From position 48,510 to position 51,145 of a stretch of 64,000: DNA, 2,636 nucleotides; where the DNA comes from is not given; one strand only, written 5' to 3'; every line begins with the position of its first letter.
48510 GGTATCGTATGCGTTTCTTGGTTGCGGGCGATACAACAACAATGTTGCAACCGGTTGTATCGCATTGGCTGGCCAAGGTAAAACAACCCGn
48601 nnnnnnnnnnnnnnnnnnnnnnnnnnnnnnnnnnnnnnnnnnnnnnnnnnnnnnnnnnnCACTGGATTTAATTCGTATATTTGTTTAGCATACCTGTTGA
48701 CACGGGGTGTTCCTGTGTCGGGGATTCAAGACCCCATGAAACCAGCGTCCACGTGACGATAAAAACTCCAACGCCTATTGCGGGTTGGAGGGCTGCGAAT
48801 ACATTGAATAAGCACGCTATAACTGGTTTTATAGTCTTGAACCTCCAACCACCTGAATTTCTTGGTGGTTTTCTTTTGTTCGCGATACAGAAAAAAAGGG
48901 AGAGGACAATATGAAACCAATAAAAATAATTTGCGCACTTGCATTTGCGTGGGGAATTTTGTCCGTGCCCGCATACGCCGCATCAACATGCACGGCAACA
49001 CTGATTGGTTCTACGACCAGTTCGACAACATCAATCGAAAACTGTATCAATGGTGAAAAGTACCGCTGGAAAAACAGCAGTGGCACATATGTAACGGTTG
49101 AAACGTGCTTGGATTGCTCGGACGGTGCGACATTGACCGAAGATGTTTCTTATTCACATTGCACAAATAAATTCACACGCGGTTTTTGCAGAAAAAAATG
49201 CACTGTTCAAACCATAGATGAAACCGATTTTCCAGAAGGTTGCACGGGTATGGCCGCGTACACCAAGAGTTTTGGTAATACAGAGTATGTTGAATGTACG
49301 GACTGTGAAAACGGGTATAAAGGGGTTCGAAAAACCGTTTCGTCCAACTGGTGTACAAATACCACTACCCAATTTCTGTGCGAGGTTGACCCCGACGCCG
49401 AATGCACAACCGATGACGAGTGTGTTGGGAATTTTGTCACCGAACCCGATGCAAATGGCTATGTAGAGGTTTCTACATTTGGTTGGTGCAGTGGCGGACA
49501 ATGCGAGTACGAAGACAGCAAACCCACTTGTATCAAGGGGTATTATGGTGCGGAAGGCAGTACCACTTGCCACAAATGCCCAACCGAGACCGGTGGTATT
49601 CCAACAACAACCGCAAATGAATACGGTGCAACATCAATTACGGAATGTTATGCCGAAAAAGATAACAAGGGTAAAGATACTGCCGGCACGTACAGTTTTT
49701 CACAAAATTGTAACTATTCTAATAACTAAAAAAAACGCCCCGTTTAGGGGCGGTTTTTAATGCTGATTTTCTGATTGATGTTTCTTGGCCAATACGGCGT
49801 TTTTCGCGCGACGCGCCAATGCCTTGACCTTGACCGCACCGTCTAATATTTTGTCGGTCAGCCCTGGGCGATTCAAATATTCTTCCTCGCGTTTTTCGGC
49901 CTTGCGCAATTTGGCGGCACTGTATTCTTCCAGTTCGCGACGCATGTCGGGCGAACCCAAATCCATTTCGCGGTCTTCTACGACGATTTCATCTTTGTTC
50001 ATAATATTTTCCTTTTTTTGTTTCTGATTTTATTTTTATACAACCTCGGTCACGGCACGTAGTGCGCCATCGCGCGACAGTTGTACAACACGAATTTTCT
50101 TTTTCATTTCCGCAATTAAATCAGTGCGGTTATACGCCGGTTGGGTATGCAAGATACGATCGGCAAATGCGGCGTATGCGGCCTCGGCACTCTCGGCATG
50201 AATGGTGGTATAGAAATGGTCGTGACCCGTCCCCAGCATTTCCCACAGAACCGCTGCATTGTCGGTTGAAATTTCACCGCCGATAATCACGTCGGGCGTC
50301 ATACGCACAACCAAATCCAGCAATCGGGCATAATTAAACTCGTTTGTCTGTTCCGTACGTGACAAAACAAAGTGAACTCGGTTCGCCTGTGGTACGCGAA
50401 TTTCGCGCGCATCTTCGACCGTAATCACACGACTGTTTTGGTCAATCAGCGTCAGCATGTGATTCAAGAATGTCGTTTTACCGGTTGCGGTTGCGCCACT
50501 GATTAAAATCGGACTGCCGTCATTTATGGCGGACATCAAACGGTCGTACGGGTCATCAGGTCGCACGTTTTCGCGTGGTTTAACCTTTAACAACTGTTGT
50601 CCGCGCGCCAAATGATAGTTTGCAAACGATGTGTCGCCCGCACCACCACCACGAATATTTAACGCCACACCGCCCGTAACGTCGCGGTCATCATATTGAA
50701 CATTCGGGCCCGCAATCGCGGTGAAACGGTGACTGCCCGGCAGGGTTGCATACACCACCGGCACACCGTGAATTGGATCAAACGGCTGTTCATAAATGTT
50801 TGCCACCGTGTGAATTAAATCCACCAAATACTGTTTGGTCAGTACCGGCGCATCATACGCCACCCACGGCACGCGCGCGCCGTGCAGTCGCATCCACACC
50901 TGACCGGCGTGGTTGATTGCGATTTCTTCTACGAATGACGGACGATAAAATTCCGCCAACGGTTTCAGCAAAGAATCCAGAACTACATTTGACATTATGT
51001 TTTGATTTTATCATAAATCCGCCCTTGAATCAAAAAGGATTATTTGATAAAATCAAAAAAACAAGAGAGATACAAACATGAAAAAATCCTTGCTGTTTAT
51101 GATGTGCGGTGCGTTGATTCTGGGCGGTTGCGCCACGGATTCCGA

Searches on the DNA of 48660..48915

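Call 80: search_rna_families(source=window, start=48660, end=48915, threshold=evalue, max_evalue=1)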
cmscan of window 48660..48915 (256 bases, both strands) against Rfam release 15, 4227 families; matches with E-value up to 1: 0.
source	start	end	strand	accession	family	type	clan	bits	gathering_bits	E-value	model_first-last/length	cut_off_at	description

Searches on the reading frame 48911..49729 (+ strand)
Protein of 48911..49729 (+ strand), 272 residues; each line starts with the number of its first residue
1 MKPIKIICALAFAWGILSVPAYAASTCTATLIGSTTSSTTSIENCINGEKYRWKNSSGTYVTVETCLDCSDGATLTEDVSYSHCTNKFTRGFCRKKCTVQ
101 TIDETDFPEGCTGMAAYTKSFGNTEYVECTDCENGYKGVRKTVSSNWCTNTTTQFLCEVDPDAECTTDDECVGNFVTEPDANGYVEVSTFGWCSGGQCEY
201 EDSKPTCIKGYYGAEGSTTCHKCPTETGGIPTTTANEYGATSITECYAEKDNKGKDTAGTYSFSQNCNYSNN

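Call 6: search_protein_families(library=pfam, proteins=[window:48911-49729:+], max_evalue=1)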
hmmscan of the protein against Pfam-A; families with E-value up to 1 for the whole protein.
window:48911-49729:+ (272 aa): 3 families
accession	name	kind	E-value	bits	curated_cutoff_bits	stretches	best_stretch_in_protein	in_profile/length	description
PF07699.19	Ephrin_rec_like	-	0.02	15.1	23.1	1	207-246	14-48/48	Tyrosine-protein kinase ephrin type A/B receptor-like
PF07237.17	DUF1428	-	0.085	13.6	27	0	235-264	29-54/102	Protein of unknown function (DUF1428)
PF10836.13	DUF2574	-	0.23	11.8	27.5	1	9-48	9-46/93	Protein of unknown function (DUF2574)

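Call 10: find_encoding_contigs(protein=window:48911-49729:+, flank=10000, max_places=6)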
Protein window:48911-49729:+ (272 aa): 23 contigs read that carry it; 6 places shown.
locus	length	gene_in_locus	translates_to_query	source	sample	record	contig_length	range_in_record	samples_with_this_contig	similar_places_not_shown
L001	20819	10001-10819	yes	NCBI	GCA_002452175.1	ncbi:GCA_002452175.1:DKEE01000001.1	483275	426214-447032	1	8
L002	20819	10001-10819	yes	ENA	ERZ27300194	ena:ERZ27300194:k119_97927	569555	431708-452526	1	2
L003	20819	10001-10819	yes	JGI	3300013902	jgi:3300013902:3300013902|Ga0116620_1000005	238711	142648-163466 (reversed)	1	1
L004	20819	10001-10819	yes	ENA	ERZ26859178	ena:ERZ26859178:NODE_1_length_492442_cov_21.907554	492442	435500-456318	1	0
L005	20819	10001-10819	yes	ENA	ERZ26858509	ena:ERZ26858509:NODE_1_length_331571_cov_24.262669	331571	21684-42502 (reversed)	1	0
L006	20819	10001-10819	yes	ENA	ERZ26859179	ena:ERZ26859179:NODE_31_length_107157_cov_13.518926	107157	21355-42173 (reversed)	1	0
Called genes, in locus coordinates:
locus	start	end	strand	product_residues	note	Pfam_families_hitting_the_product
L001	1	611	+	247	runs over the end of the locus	PF08378:NERD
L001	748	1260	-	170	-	-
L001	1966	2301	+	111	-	PF04266:ASCH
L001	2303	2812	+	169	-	PF00583:Acetyltransf_1 (weak), PF13508:Acetyltransf_7, PF13673:Acetyltransf_10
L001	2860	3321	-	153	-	PF03724:META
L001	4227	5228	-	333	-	PF00044:Gp_dh_N, PF02800:Gp_dh_C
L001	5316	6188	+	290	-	PF01715:IPPT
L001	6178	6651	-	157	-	-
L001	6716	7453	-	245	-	PF01636:APH (weak)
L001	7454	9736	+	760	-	PF17764:PriA_3primeBD, PF04851:ResIII, PF00270:DEAD, PF00271:Helicase_C (faint), PF18319:Zn_ribbon_PriA, PF18074:PriA_C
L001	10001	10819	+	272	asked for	-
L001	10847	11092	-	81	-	-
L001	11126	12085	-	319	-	PF00437:T2SSE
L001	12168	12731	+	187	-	-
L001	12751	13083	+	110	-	PF00254:FKBP_C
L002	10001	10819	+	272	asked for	-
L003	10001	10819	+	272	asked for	-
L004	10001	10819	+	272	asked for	-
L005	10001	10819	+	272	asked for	-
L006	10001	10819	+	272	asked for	-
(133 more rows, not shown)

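Call 11: find_homologous_proteins(query=window:48911-49729:+, max_evalue=0.001)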
Query window:48911-49729:+ (272 aa): 6 proteins with E <= 0.001 among 402 candidates.
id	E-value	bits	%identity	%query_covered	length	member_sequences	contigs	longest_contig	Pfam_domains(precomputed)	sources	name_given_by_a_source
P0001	5.0e-179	612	98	100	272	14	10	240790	-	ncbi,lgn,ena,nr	ncbi:MAG TPA: hypothetical protein DD611_00280 [Alphaproteobacteria bacterium]|nr:hypothetical prote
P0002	3.9e-126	438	75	100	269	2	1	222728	-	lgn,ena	-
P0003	6.9e-124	431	72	100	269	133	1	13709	-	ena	-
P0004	1.8e-115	403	73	92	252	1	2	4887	-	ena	-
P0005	2.1e-107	377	79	77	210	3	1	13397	-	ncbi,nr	ncbi:MAG: hypothetical protein Q4E56_01745 [Pseudomonadota bacterium]|nr:hypothetical protein [Pseud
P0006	1.1e-105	371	66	100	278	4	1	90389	-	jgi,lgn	-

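Call 42: find_encoding_contigs(protein=P0006, flank=5000, max_places=1)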
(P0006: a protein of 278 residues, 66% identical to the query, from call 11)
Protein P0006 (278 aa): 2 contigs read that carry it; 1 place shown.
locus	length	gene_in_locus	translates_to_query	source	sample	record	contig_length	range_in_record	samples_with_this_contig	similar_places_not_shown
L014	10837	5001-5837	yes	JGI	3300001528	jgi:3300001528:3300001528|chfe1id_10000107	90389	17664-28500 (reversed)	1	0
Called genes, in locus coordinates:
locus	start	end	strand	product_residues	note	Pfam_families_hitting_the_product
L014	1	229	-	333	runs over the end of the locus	PF00044:Gp_dh_N, PF02800:Gp_dh_C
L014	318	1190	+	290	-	PF01745:IPT (weak), PF01715:IPPT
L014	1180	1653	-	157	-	-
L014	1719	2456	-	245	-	PF01636:APH (weak)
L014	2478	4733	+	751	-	PF17764:PriA_3primeBD (weak), PF00270:DEAD, PF04851:ResIII, PF00271:Helicase_C (faint), PF18319:Zn_ribbon_PriA, PF18074:PriA_C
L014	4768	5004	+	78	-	-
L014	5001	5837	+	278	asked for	-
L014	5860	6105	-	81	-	-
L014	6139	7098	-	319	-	PF00437:T2SSE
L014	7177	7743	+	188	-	-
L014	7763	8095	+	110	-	PF00254:FKBP_C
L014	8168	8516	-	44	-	-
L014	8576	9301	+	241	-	PF01697:Glyco_transf_92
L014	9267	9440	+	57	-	-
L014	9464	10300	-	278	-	PF17930:LpxI_N, PF06230:LpxI_C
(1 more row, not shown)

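Call 43: find_encoding_contigs(protein=P0002, flank=5000, max_places=1)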
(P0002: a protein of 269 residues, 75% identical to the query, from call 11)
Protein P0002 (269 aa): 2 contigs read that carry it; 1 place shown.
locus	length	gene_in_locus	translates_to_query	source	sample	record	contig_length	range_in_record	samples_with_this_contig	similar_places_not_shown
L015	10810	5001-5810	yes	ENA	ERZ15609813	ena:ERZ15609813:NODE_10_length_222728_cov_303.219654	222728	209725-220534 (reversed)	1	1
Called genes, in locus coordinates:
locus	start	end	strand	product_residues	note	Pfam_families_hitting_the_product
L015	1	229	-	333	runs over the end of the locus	PF00044:Gp_dh_N, PF02800:Gp_dh_C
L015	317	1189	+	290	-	PF01715:IPPT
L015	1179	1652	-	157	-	-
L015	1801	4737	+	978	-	PF17764:PriA_3primeBD, PF00270:DEAD, PF04851:ResIII, PF00271:Helicase_C (faint), PF18319:Zn_ribbon_PriA, PF18074:PriA_C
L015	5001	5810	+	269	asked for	-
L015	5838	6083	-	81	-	-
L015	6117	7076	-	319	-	PF00437:T2SSE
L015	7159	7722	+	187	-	-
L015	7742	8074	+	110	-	PF00254:FKBP_C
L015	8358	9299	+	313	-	PF01697:Glyco_transf_92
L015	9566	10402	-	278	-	PF17930:LpxI_N, PF06230:LpxI_C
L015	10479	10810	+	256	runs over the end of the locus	-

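Call 48: predict_structure(alignment_id=A7)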
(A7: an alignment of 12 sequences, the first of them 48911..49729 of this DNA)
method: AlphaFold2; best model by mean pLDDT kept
length: 272 residues; sequences in the alignment: 12
mean_pLDDT: 34.8   pTM: 0.21
mean pLDDT of the five models: 34.8, 34.7, 31.8, 31.6, 29.9
residues with pLDDT >= 90: 0; 70-90: 0; 50-70: 1; < 50: 271
segments of 3 or more residues with pLDDT < 50: 1-56, 58-272
pLDDT, mean of each block of 10 residues (from residue 1): 31 25 30 37 40 47 43 34 31 30 31 38 35 36 31 33 41 41 42 39 45 47 38 27 24 24 22 24
secondary structure, 60 per line:
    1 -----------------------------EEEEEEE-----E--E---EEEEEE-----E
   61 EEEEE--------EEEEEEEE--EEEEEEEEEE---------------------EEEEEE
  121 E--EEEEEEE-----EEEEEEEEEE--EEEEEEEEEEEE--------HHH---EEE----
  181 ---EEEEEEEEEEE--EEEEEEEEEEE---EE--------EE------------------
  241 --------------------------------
elements in order: E30-36 E49-54 E60-65 E74-81 E84-93 E115-121 E124-130 E136-145 E148-159 E174-176 E184-194 E197-207
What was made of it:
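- On Ephrin_rec_like (PF07699): The AF2 model of D has pLDDT 35 (call 48).
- The AF2 model of D is unusable (pLDDT 35, call 48), so the fold and the disulfide pattern are unverified.
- Tried and rejected: Structure of D: the AF2 run with a 12-sequence alignment failed (pLDDT 35, call 48), so no fold search was attempted on it.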

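Call 49: search_protein_representatives(alignment_id=A7)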
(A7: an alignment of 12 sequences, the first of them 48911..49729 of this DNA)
Query: 12 sequences, 271 profile positions. Proteins with E-value up to 0.001 (for the whole library): 355; up to 1e-10: 13; up to 1e-30: 3. The best 150 are listed.
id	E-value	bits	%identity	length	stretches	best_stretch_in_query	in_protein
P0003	2.2e-144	496.1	-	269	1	1-271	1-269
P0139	1.9e-43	165.0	-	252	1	19-269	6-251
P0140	3.8e-39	151.0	-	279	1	1-269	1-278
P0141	4.2e-29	118.0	-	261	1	10-269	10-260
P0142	5.6e-25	104.5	-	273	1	4-270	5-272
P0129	3.2e-21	92.2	-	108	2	201-271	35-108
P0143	4.9e-20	88.3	-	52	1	1-52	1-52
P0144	6.0e-13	65.0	-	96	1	190-269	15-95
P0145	2.0e-12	63.3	-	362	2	96-263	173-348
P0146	1.4e-11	60.5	-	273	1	114-265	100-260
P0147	2.2e-11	59.9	-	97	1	195-269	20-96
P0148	3.2e-11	59.4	-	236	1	83-267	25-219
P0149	6.8e-11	58.3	-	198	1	101-268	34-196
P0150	2.6e-10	56.4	-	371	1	18-267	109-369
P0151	2.7e-10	56.3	-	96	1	193-268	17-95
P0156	2.7e-09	53.0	-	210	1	98-269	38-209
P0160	4.8e-09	52.2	-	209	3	197-269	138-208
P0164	1.0e-08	51.2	-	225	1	123-269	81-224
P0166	1.5e-08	50.6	-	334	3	191-269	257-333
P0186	1.3e-07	47.6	-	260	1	191-269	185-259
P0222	9.6e-07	44.7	-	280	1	1-270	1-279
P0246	2.9e-06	43.1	-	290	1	196-269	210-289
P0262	5.2e-06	42.3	-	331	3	199-271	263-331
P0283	1.2e-05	41.1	-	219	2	164-269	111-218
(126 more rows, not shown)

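Call 51: list_cluster_members(proteins=[P0139, P0140, P0144, P0147, P0149, P0156, P0164, P0166, P0186, P0222])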
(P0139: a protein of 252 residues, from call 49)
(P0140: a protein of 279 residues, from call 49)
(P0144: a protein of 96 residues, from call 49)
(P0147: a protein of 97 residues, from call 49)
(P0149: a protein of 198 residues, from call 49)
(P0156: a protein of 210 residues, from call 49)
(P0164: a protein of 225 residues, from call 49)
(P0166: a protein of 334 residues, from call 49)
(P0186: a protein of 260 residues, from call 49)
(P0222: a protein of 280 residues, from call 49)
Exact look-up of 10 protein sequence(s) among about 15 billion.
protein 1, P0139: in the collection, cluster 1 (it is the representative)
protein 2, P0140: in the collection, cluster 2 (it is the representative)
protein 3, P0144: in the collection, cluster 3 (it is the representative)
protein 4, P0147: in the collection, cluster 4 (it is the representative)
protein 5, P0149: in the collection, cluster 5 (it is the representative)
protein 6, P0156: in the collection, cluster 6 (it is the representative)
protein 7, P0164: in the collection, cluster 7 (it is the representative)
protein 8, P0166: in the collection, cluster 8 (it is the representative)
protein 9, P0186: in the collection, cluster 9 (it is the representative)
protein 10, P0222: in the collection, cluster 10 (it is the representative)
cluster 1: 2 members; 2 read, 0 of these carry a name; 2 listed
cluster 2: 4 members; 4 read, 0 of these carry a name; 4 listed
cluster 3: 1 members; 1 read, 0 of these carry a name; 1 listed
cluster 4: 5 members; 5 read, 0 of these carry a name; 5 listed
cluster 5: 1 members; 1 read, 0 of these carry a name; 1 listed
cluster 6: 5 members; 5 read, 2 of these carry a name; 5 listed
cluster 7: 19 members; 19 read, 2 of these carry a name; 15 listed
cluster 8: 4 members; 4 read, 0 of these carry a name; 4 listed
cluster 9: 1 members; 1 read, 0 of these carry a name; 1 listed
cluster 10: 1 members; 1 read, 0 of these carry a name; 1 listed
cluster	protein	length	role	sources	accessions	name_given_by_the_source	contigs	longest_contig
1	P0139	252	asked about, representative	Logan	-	-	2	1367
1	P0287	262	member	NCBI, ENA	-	-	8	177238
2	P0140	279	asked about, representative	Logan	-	-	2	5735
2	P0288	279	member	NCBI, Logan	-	-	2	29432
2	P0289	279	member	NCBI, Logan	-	-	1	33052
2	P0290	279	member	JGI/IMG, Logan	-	-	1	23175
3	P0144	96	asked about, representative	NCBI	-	-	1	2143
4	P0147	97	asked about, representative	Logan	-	-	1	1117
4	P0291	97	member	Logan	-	-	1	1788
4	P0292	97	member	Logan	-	-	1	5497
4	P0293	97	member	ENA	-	-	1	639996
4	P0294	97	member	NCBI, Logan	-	-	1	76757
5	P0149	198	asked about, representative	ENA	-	-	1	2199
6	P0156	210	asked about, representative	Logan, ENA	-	-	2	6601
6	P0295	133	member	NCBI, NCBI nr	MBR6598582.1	MAG: hypothetical protein IKK76_04255, partial [Alphaproteobacteria bacterium] | hypothetical protein [Alphaproteobacteria bacterium]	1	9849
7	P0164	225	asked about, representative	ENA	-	-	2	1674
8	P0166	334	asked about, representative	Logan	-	-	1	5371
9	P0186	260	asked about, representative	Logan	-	-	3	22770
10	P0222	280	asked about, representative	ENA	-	-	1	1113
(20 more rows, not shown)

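Call 52: search_protein_families(library=pfam, proteins=[P0139, P0141, P0149, P0160, P0164, P0166, P0186, P0222, P0246, P0262], max_evalue=0.1)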
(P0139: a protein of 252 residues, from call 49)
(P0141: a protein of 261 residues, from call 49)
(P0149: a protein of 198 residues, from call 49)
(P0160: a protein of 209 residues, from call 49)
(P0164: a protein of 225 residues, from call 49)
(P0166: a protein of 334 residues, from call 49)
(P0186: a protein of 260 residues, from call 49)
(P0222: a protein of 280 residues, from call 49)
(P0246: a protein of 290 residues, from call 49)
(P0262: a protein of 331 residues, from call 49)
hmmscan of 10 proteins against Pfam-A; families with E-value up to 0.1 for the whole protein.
P0139 (252 aa): 0 families

P0141 (261 aa): 2 families
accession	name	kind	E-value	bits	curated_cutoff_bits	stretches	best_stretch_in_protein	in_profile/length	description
PF23091.2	TNFR_ELAPOR1_6th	-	0.0098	16.2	33.2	1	199-216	16-33/41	ELAPOR1-like, TNF receptor-like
PF09416.16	UPF1_Zn_bind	-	0.028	14.8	25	1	51-111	57-114/152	RNA helicase (UPF2 interacting domain)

P0149 (198 aa): 3 families
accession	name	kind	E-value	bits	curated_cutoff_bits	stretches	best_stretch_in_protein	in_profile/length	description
PF18876.6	AFF4_CHD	-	0.037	13.9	24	1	50-76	53-79/264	AFF4, C-terminal homology domain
PF00734.23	CBM_1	-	0.041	14.2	20.6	1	52-69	4-21/29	Fungal cellulose binding domain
PF22257.2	GPR128_N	-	0.096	13.3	27.2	0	105-151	6-52/81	GPR128, N-terminal domain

P0160 (209 aa): 4 families
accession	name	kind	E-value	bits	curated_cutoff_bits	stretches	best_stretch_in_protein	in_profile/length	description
PF20096.4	DUF6486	-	0.0057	16.7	22.7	1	170-184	15-29/31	Family of unknown function (DUF6486)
PF12946.13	EGF_MSP1_1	-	0.035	14.5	27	1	131-161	5-37/37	MSP1 EGF domain 1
PF00084.26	Sushi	-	0.043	14.6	20.7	0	142-164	22-44/56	Sushi repeat (SCR repeat)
PF09402.16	MSC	-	0.059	13.2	29.7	1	126-154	49-73/337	Man1-Src1p-C-terminal domain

P0164 (225 aa): 0 families

P0166 (334 aa): 1 family
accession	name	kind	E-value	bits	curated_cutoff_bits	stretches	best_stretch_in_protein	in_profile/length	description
PF07699.19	Ephrin_rec_like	-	1.4e-09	38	23.1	2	168-202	13-48/48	Tyrosine-protein kinase ephrin type A/B receptor-like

P0186 (260 aa): 0 families

P0222 (280 aa): 0 families

P0246 (290 aa): 0 families

P0262 (331 aa): 1 family
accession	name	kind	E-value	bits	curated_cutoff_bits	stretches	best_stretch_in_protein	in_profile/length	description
PF07699.19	Ephrin_rec_like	-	2.8e-07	30.7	23.1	2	202-236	13-48/48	Tyrosine-protein kinase ephrin type A/B receptor-like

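Call 84: search_protein_families(library=pfam, alignment_id=A12, max_evalue=0.01)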
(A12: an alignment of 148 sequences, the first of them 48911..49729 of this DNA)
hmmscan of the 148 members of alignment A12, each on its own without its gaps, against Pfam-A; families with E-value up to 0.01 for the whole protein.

A. member 1, window:48911-49729:+ (272 aa): 0 families

B. families by the number of members that match (of 148 scanned): 11 families
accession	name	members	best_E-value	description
PF07699.19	Ephrin_rec_like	16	1.4e-09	Tyrosine-protein kinase ephrin type A/B receptor-like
PF03302.18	VSP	3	1.1e-06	Giardia variant-specific surface protein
PF15913.10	Furin-like_2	3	0.00068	Furin-like repeat, cysteine-rich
PF03489.22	SapB_2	2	1.7e-05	Saposin-like type B, region 2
PF23091.2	TNFR_ELAPOR1_6th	2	0.00055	ELAPOR1-like, TNF receptor-like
PF00084.26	Sushi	1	1.7e-06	Sushi repeat (SCR repeat)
PF09402.16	MSC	1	0.00017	Man1-Src1p-C-terminal domain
PF25478.1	EGF_Mua-3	1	0.004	Transmembrane cell adhesion receptor mua-3-like, EGF-like domain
PF20096.4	DUF6486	1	0.0057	Family of unknown function (DUF6486)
PF01607.29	CBM_14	1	0.0072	Chitin binding Peritrophin-A domain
PF17513.7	DUF5441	1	0.0077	Family of unknown function (DUF5441)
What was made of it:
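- On Ephrin_rec_like (PF07699): It is met by relatives P0166 (38 bits) and P0262 (30.7 bits), and 16 of 148 members hit at E<=0.01 (calls 52, 84).
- Closest known: Ephrin_rec_like / GCC2_GCC3 Cys repeats. Same: A few hit VSP, Furin-like_2 or TNFR_ELAPOR1 (calls 52, 84).
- Three hit Giardia VSP, three Furin-like_2 and two TNFR_ELAPOR1 (calls 52, 84).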

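Call 85: search_protein_families(library=ncbifam, proteins=[window:48911-49729:+, P0164, P0283, P0166], max_evalue=0.01)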
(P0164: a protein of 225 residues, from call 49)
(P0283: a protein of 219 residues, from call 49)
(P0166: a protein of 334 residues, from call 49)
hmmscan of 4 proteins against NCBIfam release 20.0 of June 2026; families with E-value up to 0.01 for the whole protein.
window:48911-49729:+ (272 aa): 0 families

P0164 (225 aa): 0 families

P0283 (219 aa): 0 families

P0166 (334 aa): 0 families

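Call 94: search_protein_families(library=padloc, proteins=[window:48911-49729:+], max_evalue=0.001)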
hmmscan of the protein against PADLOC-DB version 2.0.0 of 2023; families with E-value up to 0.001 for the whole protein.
window:48911-49729:+ (272 aa): 0 families

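Call 101: search_dna_similar(query=P0164, collection=phages, mode=protein, max_evalue=0.001, max_rows=10)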
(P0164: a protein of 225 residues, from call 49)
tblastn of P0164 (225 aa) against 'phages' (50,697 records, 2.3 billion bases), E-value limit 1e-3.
No match.
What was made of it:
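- There is no phage match (call 101).
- Tried and rejected: Phage origin of the family: no tblastn match in 50,697 phage records (call 101).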

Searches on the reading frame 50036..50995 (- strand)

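Call 85: search_protein_families(library=ncbifam, proteins=[window:50036-50995:-], max_evalue=0.01)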
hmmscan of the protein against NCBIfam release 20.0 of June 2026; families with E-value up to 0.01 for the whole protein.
window:50036-50995:- (319 aa): 21 families
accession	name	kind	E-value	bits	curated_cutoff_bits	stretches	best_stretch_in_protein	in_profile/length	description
TIGR02788.1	VirB11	equivalog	7.3e-43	146.7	249.95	1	22-318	7-306/308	P-type DNA transfer ATPase VirB11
NF010475.0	PRK13900.1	equivalog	2.4e-32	112.3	389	1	3-318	5-322/333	type IV secretion system ATPase VirB11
TIGR02782.1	TrbB_P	equivalog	1.8e-24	86.6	304.55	1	149-319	125-291/303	P-type conjugative transfer ATPase TrbB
NF010425.0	PRK13851.1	equivalog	1.2e-21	77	461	1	4-271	5-274/344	type IV secretion system protein VirB11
TIGR03819.1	heli_sec_ATPase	hypoth_equivalog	2.4e-21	76.3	373.15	1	153-277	171-297/340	TadA family conjugal transfer-associated ATPase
NF058587.1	archaellum_moto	equivalog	6.9e-20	71.3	550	1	156-271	271-387/527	archaellum flagellar ATPase motor FlaI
NF010469.0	PRK13894.1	subfamily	3.2e-18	66.1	508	1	148-319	137-305/320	conjugal transfer ATPase TrbB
NF010407.0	PRK13833.1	subfamily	9.8e-17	61.3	499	1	153-278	137-260/323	conjugal transfer protein TrbB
NF041000.1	ATPase_ComGA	equivalog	1.3e-14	53.8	300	1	162-276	130-241/267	competence type IV pilus ATPase ComGA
NF053672.1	bindosome_BasE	exception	3.3e-11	42.6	1000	1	165-269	275-380/512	bindosome assembly system ATPase subunit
TIGR01420.1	pilT_fam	subfamily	1.1e-10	41.2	319.1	1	163-301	125-259/343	PilT/PilU family type 4a pilus ATPase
TIGR02533.1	type_II_gspE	equivalog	3.3e-09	35.9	630.25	1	163-278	246-357/486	type II secretion system ATPase GspE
TIGR02538.1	type_IV_pilB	equivalog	1.6e-08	33.6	675.65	1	163-272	319-424/564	type IV-A pilus assembly ATPase PilB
NF007755.0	PRK10436.1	equivalog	7.1e-08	31.5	617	1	163-271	222-326/465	type II secretion system protein GspE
NF053534.1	T4PilAsmATPsTfpB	equivalog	1.1e-06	27.3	850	1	162-276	338-448/584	type IV pilus assembly ATPase TfpB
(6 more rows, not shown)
